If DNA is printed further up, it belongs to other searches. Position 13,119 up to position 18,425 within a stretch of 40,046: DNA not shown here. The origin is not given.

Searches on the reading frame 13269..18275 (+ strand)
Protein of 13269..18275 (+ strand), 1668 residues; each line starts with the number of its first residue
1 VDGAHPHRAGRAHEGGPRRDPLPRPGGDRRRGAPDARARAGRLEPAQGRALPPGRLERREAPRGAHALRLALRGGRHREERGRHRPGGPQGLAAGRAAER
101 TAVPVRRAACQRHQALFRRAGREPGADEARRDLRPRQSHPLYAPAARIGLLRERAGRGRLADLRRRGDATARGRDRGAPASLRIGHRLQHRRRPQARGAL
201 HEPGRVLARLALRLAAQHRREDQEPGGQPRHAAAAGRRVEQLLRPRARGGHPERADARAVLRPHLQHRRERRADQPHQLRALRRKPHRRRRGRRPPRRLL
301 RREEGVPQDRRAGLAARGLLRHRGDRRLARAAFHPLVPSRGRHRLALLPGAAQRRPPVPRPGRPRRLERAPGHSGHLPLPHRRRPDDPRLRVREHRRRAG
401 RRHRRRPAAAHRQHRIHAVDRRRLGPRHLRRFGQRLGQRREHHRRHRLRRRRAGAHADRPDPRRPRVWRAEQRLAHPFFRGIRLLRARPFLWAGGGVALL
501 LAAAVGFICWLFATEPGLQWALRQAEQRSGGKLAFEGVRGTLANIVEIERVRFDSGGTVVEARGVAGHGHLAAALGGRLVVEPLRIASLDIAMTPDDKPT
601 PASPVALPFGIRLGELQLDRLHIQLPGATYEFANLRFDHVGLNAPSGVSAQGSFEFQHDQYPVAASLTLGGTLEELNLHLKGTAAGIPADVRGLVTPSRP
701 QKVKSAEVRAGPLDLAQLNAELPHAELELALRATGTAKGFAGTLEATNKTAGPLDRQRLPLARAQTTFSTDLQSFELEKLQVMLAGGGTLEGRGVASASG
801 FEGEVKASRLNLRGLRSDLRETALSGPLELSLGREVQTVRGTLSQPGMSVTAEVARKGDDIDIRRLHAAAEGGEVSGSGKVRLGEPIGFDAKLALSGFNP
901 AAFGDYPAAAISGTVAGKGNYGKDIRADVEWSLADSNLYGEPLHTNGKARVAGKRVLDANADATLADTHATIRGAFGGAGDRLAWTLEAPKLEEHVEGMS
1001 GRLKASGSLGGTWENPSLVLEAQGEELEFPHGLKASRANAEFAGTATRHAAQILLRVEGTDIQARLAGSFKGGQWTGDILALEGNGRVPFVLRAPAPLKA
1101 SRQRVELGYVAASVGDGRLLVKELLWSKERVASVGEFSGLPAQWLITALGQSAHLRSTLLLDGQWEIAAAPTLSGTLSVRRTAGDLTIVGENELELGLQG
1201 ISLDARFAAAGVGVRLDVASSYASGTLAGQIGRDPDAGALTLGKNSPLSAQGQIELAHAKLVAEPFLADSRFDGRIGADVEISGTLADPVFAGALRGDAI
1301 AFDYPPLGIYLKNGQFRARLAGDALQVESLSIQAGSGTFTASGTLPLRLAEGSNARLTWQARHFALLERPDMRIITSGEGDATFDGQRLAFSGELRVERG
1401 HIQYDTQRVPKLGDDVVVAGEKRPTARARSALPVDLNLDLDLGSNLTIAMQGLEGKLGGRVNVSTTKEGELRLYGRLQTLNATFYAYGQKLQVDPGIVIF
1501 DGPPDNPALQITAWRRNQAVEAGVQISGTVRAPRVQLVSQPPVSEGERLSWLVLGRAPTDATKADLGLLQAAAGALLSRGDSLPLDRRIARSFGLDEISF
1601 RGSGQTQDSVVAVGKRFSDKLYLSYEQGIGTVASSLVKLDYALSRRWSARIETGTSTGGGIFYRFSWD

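Call 60: search_protein_families(library=pfam, proteins=[window:13269-18275:+], max_evalue=0.00001)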
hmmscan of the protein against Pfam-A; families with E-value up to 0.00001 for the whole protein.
window:13269-18275:+ (1668 aa): 1 family
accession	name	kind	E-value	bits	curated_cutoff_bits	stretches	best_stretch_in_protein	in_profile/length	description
PF04357.19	TamB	-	3.1e-51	175.3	22.4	1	1331-1666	4-380/381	TamB, inner membrane protein subunit of TAM complex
